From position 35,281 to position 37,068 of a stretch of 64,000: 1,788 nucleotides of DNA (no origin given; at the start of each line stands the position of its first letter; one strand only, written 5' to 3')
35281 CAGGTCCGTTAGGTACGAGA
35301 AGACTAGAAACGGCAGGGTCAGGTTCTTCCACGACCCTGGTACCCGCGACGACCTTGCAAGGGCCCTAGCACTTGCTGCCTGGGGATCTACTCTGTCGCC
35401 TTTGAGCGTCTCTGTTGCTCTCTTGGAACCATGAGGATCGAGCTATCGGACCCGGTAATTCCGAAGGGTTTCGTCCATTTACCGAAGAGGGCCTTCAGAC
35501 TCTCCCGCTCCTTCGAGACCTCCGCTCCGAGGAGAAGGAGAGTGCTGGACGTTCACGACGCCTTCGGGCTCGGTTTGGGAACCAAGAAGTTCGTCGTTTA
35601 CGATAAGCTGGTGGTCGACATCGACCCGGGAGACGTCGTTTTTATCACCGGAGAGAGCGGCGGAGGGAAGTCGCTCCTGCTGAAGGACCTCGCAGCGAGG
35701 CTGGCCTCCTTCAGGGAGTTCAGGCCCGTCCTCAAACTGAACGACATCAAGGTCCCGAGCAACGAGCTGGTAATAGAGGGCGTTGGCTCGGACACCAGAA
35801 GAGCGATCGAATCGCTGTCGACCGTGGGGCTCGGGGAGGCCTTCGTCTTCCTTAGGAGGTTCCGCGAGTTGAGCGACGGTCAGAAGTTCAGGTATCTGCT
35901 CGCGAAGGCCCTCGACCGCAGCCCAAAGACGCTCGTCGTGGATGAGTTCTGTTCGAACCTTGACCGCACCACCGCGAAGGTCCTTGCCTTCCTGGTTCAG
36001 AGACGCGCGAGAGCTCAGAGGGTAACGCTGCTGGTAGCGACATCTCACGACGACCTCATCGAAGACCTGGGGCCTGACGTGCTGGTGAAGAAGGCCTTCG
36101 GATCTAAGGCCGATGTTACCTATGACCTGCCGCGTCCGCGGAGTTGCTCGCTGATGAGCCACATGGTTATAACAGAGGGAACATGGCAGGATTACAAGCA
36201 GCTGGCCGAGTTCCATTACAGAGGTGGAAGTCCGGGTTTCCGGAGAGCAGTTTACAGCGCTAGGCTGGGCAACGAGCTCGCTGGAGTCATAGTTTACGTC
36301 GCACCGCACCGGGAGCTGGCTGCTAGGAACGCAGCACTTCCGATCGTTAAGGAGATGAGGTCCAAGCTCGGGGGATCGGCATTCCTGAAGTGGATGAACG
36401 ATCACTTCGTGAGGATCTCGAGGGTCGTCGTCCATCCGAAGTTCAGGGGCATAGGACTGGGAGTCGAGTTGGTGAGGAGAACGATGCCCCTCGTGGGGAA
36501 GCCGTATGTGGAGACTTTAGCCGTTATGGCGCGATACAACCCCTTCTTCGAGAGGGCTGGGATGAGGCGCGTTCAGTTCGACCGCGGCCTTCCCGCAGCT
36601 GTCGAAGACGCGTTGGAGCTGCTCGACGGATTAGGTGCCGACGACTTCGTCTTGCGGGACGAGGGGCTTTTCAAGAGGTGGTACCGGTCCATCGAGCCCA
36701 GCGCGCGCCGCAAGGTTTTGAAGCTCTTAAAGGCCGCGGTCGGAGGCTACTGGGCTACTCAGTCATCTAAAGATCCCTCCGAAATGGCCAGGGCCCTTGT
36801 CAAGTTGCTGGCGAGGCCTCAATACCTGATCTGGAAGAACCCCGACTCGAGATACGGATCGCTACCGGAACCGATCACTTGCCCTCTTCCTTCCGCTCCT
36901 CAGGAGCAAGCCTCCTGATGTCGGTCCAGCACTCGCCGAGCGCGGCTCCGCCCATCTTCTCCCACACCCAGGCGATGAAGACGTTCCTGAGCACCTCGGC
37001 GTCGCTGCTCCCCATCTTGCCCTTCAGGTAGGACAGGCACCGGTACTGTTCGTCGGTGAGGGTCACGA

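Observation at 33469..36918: Orphan terminase-like ATPase/nuclease in a four-gene, translationally coupled operon with an ABC-ATPase/GNAT fusion and no virion genes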

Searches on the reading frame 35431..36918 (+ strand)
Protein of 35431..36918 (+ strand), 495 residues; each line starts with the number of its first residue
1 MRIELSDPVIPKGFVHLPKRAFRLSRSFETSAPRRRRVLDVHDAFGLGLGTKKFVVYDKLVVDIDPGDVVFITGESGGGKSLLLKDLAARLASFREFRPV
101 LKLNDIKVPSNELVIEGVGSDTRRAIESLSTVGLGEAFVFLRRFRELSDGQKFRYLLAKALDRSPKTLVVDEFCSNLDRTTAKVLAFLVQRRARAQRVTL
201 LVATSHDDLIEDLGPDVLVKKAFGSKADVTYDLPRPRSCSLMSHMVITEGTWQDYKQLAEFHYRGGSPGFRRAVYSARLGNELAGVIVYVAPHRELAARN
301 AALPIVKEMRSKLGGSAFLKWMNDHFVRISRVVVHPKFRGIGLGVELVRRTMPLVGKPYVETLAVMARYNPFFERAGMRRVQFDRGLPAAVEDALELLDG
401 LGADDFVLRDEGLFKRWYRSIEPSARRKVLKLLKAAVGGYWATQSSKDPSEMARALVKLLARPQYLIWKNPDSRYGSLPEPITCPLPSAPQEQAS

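Call 3: search_protein_families(library=pfam, proteins=[window:35431-36918:+], max_evalue=1)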
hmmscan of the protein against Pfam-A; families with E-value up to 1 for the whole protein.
window:35431-36918:+ (495 aa): 23 families
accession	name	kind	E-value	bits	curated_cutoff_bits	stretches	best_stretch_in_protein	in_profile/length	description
PF00005.33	ABC_tran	-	5.8e-10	40.3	25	2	111-173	79-135/137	ABC transporter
PF05729.18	NACHT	-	6e-05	23.4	26.7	1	68-93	1-26/167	NACHT domain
PF13401.12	AAA_22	-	0.00019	22.2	27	1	69-193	7-109/130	AAA domain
PF00583.31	Acetyltransf_1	-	0.00058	20.6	20.7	1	277-350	38-83/116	Acetyltransferase (GNAT) family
PF13191.12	AAA_16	-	0.00093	20.2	32.6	1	68-198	25-164/167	AAA ATPase domain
PF13508.13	Acetyltransf_7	-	0.0024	18.6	27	1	315-377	16-81/84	Acetyltransferase (GNAT) domain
PF13481.12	AAA_25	-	0.0025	17.9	27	1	64-127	30-92/195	AAA domain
PF13673.13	Acetyltransf_10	-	0.0027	18.1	23.6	1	294-381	24-110/128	Acetyltransferase (GNAT) domain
PF25199.1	nSTAND_NTPase5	-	0.0038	17.5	34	1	66-108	40-81/145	Novel STAND NTPase 5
PF13304.12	AAA_21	-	0.0055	17.2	27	1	141-210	232-302/304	AAA domain, putative AbiEii toxin, Type IV TA system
PF13555.12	AAA_29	-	0.013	15.7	27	1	57-84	12-39/61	P-loop containing region of AAA domain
PF20720.3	nSTAND3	-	0.017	15.3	27.2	1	68-107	18-55/155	Novel STAND NTPase 3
PF14542.12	Acetyltransf_CG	-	0.02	15.4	30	1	316-352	12-50/80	GCN5-related N-acetyl-transferase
PF15611.11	EH_Signature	-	0.083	12.6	27.5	1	113-236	67-155/423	EH_Signature domain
PF02463.25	SMC_N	-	0.1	12.4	40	0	162-211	155-203/220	RecF/RecN/SMC N terminal domain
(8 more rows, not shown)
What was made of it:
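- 35431..36918 (+): An ABC-type ATPase fused to a GNAT acyltransferase and a conserved helical C-terminal domain. Pfam ABC_tran at 5.8e-10 plus weak GNAT families (call 3).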

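Call 4: search_protein_families(library=phrogs, proteins=[window:35431-36918:+], max_evalue=1)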
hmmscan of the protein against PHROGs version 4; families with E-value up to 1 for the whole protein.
window:35431-36918:+ (495 aa): 14 families
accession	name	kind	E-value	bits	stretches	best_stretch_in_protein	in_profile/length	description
phrog_11143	-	unknown function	8.1e-27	95.1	1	58-350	34-281/357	-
phrog_293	-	moron, auxiliary metabolic gene and host takeover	1.1e-25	90.8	1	37-219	138-341/1058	ABC transporter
phrog_886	-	moron, auxiliary metabolic gene and host takeover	1.6e-24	87.7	1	236-399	17-181/295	ABC transporter ATP-binding subunit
phrog_2392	-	moron, auxiliary metabolic gene and host takeover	5.7e-07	29.2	2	146-186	617-657/726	ABC transporter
phrog_23675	-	unknown function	8e-05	23.5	1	121-217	17-108/143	-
phrog_8663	-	unknown function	0.014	15.4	1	312-371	205-264/314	-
phrog_296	-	integration and excision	0.037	13.7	1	67-91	318-342/626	DNA transposition protein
phrog_249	-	moron, auxiliary metabolic gene and host takeover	0.044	14.1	1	54-91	112-151/380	porphyrin biosynthesis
phrog_239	-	DNA, RNA and nucleotide metabolism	0.045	13.7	1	58-92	349-383/801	DNA primase/helicase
phrog_19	-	DNA, RNA and nucleotide metabolism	0.056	13.3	1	62-101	348-385/621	DnaB-like replicative helicase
phrog_6891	-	other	0.14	12.8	1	57-97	32-69/310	ATPase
phrog_2666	-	head and packaging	0.18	11.4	1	64-204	318-462/555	terminase large subunit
phrog_11841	-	other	0.27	10.9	1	325-372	87-134/502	acetyltransferase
phrog_24293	-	unknown function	0.38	12.1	1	166-228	14-75/78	-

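Call 15: search_protein_families(library=ncbifam, proteins=[window:35431-36918:+], max_evalue=1)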
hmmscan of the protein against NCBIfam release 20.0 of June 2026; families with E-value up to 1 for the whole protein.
window:35431-36918:+ (495 aa): 172 families (the best 25 are shown)
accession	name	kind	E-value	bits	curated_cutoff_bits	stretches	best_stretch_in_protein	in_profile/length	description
TIGR02982.1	heterocyst_DevA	subfamily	6.1e-18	65.2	295.8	2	122-214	119-208/220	ABC exporter ATP-binding subunit, DevA family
TIGR02211.1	LolD_lipo_ex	equivalog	6.9e-15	55.2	307.75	2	121-213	118-208/221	lipoprotein-releasing ABC transporter ATP-binding protein LolD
TIGR02673.1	FtsE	equivalog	5.7e-14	52.3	264.85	2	124-212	117-202/214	cell division ATP-binding protein FtsE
NF040873.1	AztA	equivalog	1.8e-13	50.5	220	2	121-208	96-180/191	zinc ABC transporter ATP-binding protein AztA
TIGR02315.1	ABC_phnC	equivalog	2e-13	50.3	266.1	2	120-207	121-206/243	phosphonate ABC transporter ATP-binding protein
NF007601.2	PRK10247.1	equivalog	9.5e-13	48.1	292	2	121-207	107-191/204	iron efflux ABC transporter ATP-binding subunit FetA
NF000355.4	ribo_prot_ABC_F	equivalog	5.3e-12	45.4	380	2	139-207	110-173/499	ribosomal protection-like ABC-F family protein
TIGR03269.1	met_CoM_red_A2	equivalog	1.3e-11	43.7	517.1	2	122-214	146-236/530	methyl coenzyme M reductase system, component A2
TIGR03608.1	L_ocin_972_ABC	subfamily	6e-11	42.2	254.85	2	123-212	113-198/206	putative bacteriocin export ABC transporter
NF040933.2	ABC_arch_GlcV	equivalog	8.2e-11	41.4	450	1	140-208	135-202/357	glucose ABC transporter ATP-binding protein GlcV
TIGR04521.1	ECF_ATPase_2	equivalog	8.6e-11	41.4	330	2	123-208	122-207/279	energy-coupling factor transporter ATPase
TIGR02857.1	CydD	equivalog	1.3e-10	40.8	435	2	143-207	455-517/529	thiol reductant ABC exporter subunit CydD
NF008420.0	PRK11247.1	equivalog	2.2e-10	40.2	395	2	122-238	111-225/257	aliphatic sulfonates ABC transporter ATP-binding protein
NF007879.0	PRK10584.1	equivalog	2.8e-10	40.3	336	1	119-208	121-207/228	putative ABC transporter ATP-binding protein YbbA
TIGR03005.1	ectoine_ehuA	equivalog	3.3e-10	39.6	345.4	1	122-213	124-213/252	ectoine/hydroxyectoine ABC transporter ATP-binding protein EhuA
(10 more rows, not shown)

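Call 27: find_homologous_proteins(query=window:35431-36918:+)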
Query window:35431-36918:+ (495 aa): 660 proteins with E <= 0.001 among 8000 candidates; the best 120 are listed.
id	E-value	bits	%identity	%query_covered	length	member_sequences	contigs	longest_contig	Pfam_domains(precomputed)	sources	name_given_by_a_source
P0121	0.0e+0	1106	100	100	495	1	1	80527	PF00005.34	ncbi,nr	ncbi:MAG: hypothetical protein NZ988_02425 [Thaumarchaeota archaeon]|nr:hypothetical protein [Candid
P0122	1.7e-295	998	90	100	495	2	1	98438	PF00005.34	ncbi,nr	ncbi:MAG: ATP-binding cassette domain-containing protein [Thaumarchaeota archaeon]|nr:ATP-binding ca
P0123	4.1e-206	703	65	100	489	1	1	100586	PF00005.34,PF00583.32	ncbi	ncbi:MAG: GNAT family N-acetyltransferase [Candidatus Caldarchaeales archaeon]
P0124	8.1e-196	669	63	100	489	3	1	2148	PF00005.34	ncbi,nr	ncbi:MAG: GNAT family N-acetyltransferase [Nitrososphaeria archaeon]|nr:GNAT family N-acetyltransfer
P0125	1.3e-178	613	61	95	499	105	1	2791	PF00005.34,PF13401.13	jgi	-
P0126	9.9e-178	610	61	95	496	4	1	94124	PF00005.34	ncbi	-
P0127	1.6e-174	599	57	98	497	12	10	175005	PF00005.34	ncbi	ncbi:MAG: ATP-binding cassette domain-containing protein [Nitrososphaerota archaeon]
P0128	1.6e-172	593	59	94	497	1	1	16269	PF00005.34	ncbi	-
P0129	2.7e-170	585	59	95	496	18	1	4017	PF00005.34,PF13401.13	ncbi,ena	-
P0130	9.3e-169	580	59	94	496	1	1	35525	PF00005.34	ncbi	-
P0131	9.8e-135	468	46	95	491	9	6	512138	PF00005.34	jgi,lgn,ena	jgi:ABC-type ATPase with predicted acetyltransferase domain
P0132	1.4e-134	468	47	94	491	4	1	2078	PF00005.34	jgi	-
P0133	1.6e-134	467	48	94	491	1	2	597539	PF00005.34,PF13401.13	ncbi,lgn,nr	ncbi:MAG: ATP-binding cassette domain-containing protein [Nitrososphaerota archaeon]|nr:ATP-binding 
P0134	1.4e-133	464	47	94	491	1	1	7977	PF00005.34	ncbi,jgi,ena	-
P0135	1.8e-133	464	47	94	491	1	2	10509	PF00005.34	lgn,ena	-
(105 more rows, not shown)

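Call 33: find_related_loci(query=A2, collection=genome_contigs, flank=10000)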
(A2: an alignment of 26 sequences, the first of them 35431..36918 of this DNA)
Query A2 (495 aa) in genome_contigs; peptide patterns used: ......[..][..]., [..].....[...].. (x = any residue, [..] = any of these).
599 stretches matched a pattern (row limit reached: there are more); 574 encode a relative of the query (tblastn E <= 1e-3); the best 80 are kept; 80 distinct loci.
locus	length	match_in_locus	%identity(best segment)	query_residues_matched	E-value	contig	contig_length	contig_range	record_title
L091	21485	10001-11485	90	1-495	0e+0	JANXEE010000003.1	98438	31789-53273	MAG: Candidatus Calditenuaceae archaeon isolate SKYB46 k141_64296, whole genome shotgun sequence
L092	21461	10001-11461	63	1-493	0e+0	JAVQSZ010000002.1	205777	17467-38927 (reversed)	MAG: Nitrososphaerota archaeon isolate SKYBB_hs_bin131 NODE_2_length_205777_cov_1026.011133, whole genome shotgun sequen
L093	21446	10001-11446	66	1-488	0e+0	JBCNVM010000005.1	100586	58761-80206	MAG: Candidatus Caldarchaeales archaeon isolate DT_Bin_10 contig5, whole genome shotgun sequence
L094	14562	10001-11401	61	19-482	0e+0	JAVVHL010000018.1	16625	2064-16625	MAG: Candidatus Calditenuis sp. isolate PSP.bin.8 NODE_418_length_16625_cov_113.651599, whole genome shotgun sequence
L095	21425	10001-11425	58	12-481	1e-176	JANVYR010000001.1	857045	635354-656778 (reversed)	MAG: Candidatus Calditenuis fumarioli isolate 146_bin.25 NODE_2_length_857045_cov_24.061639, whole genome shotgun sequen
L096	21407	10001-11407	58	19-484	2e-172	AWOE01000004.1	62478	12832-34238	Candidatus Calditenuaceae archaeon JGI OTU-1 pSL4COM1_contig_3_0.4, whole genome shotgun sequence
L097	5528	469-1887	47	17-482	3e-141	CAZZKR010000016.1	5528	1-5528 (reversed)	MAG TPA_asm: uncultured Nitrososphaeria archaeon isolate binchicken_co25_112 genome assembly, contig: k141_115623, whole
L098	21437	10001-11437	46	18-489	2e-140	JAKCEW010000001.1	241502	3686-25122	MAG: Candidatus Terraquivivens yellowstonensis isolate LGB-05.bin.49 NODE_10_length_241502_cov_62.398659, whole genome s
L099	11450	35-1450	46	18-482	1e-135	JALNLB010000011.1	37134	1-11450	MAG: Candidatus Terraquivivens ruidianensis isolate JZ-2.bins.210.201808 NODE_1810_length_37134_cov_1.685546, whole geno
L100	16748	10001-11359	45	22-471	7e-129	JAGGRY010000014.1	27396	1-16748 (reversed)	MAG: Thaumarchaeota archaeon isolate AUK008 PB_MANV_008_c_000000000047, whole genome shotgun sequence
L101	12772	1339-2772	42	1-481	4e-121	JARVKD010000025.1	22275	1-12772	MAG: Nitrososphaeria archaeon isolate JZ2_bin.220247 NODE_25_length_22275_cov_1.61337, whole genome shotgun sequence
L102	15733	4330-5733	41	19-483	5e-121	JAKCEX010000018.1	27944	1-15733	MAG: Candidatus Geocrenenecus arthurdayi isolate LGB-05.bin.6 NODE_528_length_27944_cov_94.560687, whole genome shotgun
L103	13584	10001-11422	45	13-472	6e-121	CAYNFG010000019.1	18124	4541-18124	MAG TPA_asm: uncultured Nitrososphaeria archaeon isolate SRP141559_co1_273 genome assembly, contig: NODE_1537_length_181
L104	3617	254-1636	44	23-472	8e-124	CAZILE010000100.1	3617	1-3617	MAG TPA_asm: uncultured Nitrososphaeria archaeon isolate binchicken_co6_528 genome assembly, contig: NODE_36112_length_3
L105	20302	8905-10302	43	19-481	3e-120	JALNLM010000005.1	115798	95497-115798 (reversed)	MAG: Candidatus Geocrenenecus huangii isolate ZZQ.bins.13.201803 NODE_112_length_115798_cov_22.203811, whole genome shot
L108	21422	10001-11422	44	16-481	8e-115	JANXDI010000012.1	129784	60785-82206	MAG: Candidatus Calditenuaceae archaeon isolate SKYB103 k141_235617, whole genome shotgun sequence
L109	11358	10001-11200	47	22-416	2e-113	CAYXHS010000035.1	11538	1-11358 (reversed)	MAG TPA_asm: uncultured Nitrososphaeria archaeon isolate binchicken_co184_276 genome assembly, contig: NODE_10873_length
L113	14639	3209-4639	42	16-484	2e-110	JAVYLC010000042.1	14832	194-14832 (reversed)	MAG: Nitrososphaerota archaeon isolate BF2_201808_bins_8 BF2_201808_bins_8_scaffold_42, whole genome shotgun sequence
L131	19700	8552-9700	43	37-434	6e-94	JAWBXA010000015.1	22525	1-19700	MAG: Candidatus Bathyarchaeia archaeon isolate JZ-1_201803_bins_76 JZ-1_201803_bins_76_scaffold_15, whole genome shotgun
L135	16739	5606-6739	43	23-404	1e-93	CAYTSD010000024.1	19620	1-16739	MAG TPA_asm: uncultured Nitrososphaeria archaeon isolate binchicken_co80_166 genome assembly, contig: NODE_661_length_19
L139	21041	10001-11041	43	22-381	6e-93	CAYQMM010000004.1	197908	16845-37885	MAG TPA_asm: uncultured Candidatus Bathyarchaeia archaeon isolate binchicken_co178_122 genome assembly, contig: NODE_116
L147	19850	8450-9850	38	19-486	2e-91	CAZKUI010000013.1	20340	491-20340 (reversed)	MAG TPA_asm: uncultured Candidatus Bathyarchaeia archaeon isolate SRP141552_co1_141 genome assembly, contig: NODE_1032_l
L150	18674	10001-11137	40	22-411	3e-91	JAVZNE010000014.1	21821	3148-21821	MAG: Candidatus Bathyarchaeia archaeon isolate DRTY-6_201912_bins_43 DRTY-6_201912_bins_43_scaffold_14, whole genome sho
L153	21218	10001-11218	39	21-440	1e-90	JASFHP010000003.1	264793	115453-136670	MAG: Candidatus Bathyarchaeota archaeon isolate D0608M20metaG_Bin_680 D0608M20metaG_FD_scaffold_4_c1, whole genome shotg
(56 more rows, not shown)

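Call 39: search_protein_families(library=phrogs, proteins=[L147:15741-16940:-, L108:15653-16570:+, L131:1176-1547:+, L109:6175-8139:-, L135:11158-12903:-, L113:10730-13054:+, L150:502-2121:+, L139:1289-2698:+, L153:2111-3106:+, L139:3693-4535:+], max_evalue=0.01)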
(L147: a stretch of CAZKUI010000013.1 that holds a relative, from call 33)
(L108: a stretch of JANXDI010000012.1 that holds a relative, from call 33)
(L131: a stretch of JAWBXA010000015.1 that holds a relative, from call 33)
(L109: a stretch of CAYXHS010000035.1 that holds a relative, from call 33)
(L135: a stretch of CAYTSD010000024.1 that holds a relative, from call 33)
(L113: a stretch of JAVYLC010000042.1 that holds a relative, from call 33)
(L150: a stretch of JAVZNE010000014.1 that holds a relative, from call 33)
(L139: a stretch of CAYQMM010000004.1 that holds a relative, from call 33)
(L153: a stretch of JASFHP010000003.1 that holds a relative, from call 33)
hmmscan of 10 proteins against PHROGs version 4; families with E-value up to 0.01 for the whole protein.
L147:15741-16940:- (399 aa): 3 families
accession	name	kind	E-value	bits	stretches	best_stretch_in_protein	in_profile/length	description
phrog_9232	-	head and packaging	1.9e-11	44.5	1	23-188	37-227/502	portal protein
phrog_12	-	head and packaging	4e-09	37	1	27-191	69-232/646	portal protein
phrog_2662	-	head and packaging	5.8e-09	36.1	1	25-191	37-218/717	portal protein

L108:15653-16570:+ (305 aa): 1 family
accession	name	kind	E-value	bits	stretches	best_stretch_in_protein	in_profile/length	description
phrog_290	-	tail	7.4e-14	52.8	1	13-293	19-318/411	minor tail protein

L131:1176-1547:+ (123 aa): 10 families
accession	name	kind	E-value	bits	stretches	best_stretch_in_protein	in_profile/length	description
phrog_5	-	connector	1.7e-27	97.8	1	1-115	87-207/239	tail completion or Neck1 protein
phrog_1929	-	connector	4.2e-08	34.5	1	21-89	17-89/109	head-tail connector protein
phrog_26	-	connector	2.8e-07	31.3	1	52-115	155-224/321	tail completion or Neck1 protein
phrog_17053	-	unknown function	9.3e-07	29.8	1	71-102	8-39/59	-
phrog_927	-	connector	1.8e-06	29.2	1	13-64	11-62/168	tail completion or Neck1 protein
phrog_24636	-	connector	2.1e-06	29.2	1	26-98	16-88/103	head-tail connector protein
phrog_222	-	connector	9.3e-05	23.2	1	75-115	154-198/276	tail completion or Neck1 protein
phrog_16886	-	unknown function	0.00031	22.6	1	29-92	20-91/107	-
phrog_2325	-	tail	0.0017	19.4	1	22-87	26-97/132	minor tail protein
phrog_23409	-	unknown function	0.0042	17.8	0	74-99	215-240/264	-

L109:6175-8139:- (654 aa): 9 families
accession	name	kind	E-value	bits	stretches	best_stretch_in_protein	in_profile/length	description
phrog_267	-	head and packaging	4.6e-18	66.5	1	408-642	70-314/410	major head protein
phrog_544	-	head and packaging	3.7e-08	34.1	1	522-650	146-270/282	major head protein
phrog_1357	-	head and packaging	5.7e-08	33.1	1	326-609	57-280/356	major head protein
phrog_80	-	head and packaging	2.8e-07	31.1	1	45-187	271-417/607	head maturation protease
phrog_3437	-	head and packaging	3.5e-07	30.7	1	410-652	42-290/294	major head protein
phrog_617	-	head and packaging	3.9e-07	30.3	1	46-142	59-163/626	major head protein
phrog_283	-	head and packaging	0.0027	18.1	1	487-596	114-230/385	major head protein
phrog_36109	-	unknown function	0.0091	16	0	47-133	75-168/432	-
phrog_3270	-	head and packaging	0.0098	15.5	0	41-138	30-127/603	head maturation protease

L135:11158-12903:- (581 aa): 1 family
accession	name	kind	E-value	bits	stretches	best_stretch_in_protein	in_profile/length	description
phrog_9983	-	tail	0.00014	22.3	1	443-533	128-221/273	tail protein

L113:10730-13054:+ (774 aa): 19 families
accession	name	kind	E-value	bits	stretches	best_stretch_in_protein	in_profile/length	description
phrog_991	-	tail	1.3e-28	100.3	1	10-404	217-611/1966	tail length tape measure protein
phrog_167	-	tail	1.8e-23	83.3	1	24-641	240-687/1555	tail length tape measure protein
phrog_1533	-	tail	3.2e-23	82.3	1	21-378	197-558/1688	tail length tape measure protein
phrog_28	-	tail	2.2e-21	77.2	1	14-380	229-592/1228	tail length tape measure protein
phrog_4704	-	tail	1.6e-19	71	1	38-366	188-508/625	tail length tape measure protein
phrog_9696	-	tail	5.3e-19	68.5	1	9-388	19-375/1415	tail length tape measure protein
phrog_1272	-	tail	8.7e-16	57.9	1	22-366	191-555/1606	tail length tape measure protein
phrog_28420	-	tail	5.2e-15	55.6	1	45-383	26-353/906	tail length tape measure protein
phrog_1293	-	tail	2.4e-13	49.8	1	19-277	132-396/1424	tail length tape measure protein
phrog_5493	-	tail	5.4e-13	49.2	1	5-284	2-277/1102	tail length tape measure protein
phrog_36752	-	unknown function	9.1e-09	34.6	1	51-372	48-373/1078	-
phrog_5218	-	unknown function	9.1e-08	31.7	1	22-225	175-372/1599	-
phrog_36688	-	tail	1.3e-07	30.5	1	8-333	7-328/1600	tail length tape measure protein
phrog_1535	-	tail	9.2e-07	28.4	0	13-168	148-301/1152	tail length tape measure protein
phrog_794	-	tail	6.7e-06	26.1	1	63-249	153-344/763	tail length tape measure protein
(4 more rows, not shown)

L150:502-2121:+ (539 aa): 2 families
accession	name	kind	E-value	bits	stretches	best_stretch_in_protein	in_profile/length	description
phrog_400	-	tail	4e-14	53.4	2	405-511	238-340/654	tail protein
phrog_21793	-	unknown function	0.0011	19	0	409-496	383-470/482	-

L139:1289-2698:+ (469 aa): 0 families

L153:2111-3106:+ (331 aa): 1 family
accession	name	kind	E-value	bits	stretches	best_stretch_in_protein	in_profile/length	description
phrog_5793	-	unknown function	0.0059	16.3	0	210-285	279-351/581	-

L139:3693-4535:+ (280 aa): 2 families
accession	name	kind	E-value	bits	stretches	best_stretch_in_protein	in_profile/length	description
phrog_290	-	tail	3.2e-23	83.7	1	4-248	12-290/411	minor tail protein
phrog_34360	-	unknown function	1.5e-05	25.1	1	3-76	13-88/433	-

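Call 40: search_protein_families(library=pfam, proteins=[L147:15741-16940:-, L108:15653-16570:+, L131:1176-1547:+, L109:6175-8139:-, L135:11158-12903:-, L113:10730-13054:+, L150:502-2121:+, L139:1289-2698:+, L153:2111-3106:+, L139:3693-4535:+], max_evalue=0.01)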
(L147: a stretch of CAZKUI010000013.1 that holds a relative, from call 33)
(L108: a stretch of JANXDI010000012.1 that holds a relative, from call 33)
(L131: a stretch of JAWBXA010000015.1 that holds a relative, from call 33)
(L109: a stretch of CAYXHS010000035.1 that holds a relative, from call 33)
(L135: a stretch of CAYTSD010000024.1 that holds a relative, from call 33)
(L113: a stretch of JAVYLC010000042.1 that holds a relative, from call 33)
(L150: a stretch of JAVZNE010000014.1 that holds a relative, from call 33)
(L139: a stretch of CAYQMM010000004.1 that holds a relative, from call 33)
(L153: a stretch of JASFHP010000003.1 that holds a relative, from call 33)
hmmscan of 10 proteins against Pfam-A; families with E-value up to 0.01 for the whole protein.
L147:15741-16940:- (399 aa): 3 families
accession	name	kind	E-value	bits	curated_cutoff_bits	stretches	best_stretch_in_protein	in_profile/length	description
PF04860.17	Phage_portal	-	1.9e-07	31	39.1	1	96-191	51-142/321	Phage portal protein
PF06074.18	Portal_Mu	-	4.7e-06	26.6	23.9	0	50-186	6-147/336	Portal protein of Mu bacteriophage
PF00787.29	PX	-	0.0081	17.1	21.6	0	312-339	46-73/84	PX domain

L108:15653-16570:+ (305 aa): 1 family
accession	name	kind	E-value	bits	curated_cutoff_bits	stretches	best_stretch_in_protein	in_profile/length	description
PF18906.5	Phage_tube_2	-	7.4e-21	75.4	27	1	14-287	5-262/266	Phage tail tube protein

L131:1176-1547:+ (123 aa): 1 family
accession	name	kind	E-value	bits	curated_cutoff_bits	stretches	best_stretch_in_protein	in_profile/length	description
PF04883.17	HK97-gp10_like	-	1.2e-11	45.9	21.4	1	15-84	3-78/78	Bacteriophage HK97-gp10, putative tail-component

L109:6175-8139:- (654 aa): 2 families
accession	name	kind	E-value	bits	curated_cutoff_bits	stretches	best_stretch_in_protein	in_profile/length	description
PF25209.1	Phage_capsid_4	-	3.3e-11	44.4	27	1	422-650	49-261/262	Phage capsid protein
PF19821.5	Phage_capsid_2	-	2.3e-08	34.1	25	1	410-638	36-275/293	Phage capsid protein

L135:11158-12903:- (581 aa): 1 family
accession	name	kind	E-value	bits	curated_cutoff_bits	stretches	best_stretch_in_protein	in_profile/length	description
PF24032.1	YQBQ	-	0.00085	19.2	27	1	203-270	225-293/294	YQBQ-like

L113:10730-13054:+ (774 aa): 1 family
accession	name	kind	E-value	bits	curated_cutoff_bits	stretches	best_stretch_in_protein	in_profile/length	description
PF10145.14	PhageMin_Tail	-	1e-29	104.3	33.2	1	115-286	3-186/201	Phage-related minor tail protein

L150:502-2121:+ (539 aa): 2 families
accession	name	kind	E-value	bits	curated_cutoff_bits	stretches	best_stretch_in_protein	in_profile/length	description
PF24032.1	YQBQ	-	5.6e-14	52.7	27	1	406-506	197-293/294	YQBQ-like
PF06605.17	Prophage_tail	-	0.0058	16.8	31.3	0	409-507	136-237/250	Prophage endopeptidase tail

L139:1289-2698:+ (469 aa): 2 families
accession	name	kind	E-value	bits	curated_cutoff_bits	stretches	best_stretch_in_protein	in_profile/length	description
PF06662.19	C5-epim_C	-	0.004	17.1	23.3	1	95-197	24-122/188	D-glucuronyl C5-epimerase C-terminus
PF07470.19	Glyco_hydro_88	-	0.0068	15.9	26.6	0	62-146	92-177/352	Glycosyl Hydrolase Family 88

L153:2111-3106:+ (331 aa): 1 family
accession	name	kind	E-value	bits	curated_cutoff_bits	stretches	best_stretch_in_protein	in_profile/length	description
PF14741.12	GH114_assoc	-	0.0035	17.9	22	1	185-274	30-122/126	N-terminal glycosyl-hydrolase-114-associated domain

L139:3693-4535:+ (280 aa): 1 family
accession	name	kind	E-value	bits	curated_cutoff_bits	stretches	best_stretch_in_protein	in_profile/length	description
PF18906.5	Phage_tube_2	-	2.5e-20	73.6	27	1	11-258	4-248/266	Phage tail tube protein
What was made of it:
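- Closest known: Tailed. Different: Those elements carry portal, HK97 MCP, protease, tail tube and tape measure genes (calls 39, 40).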
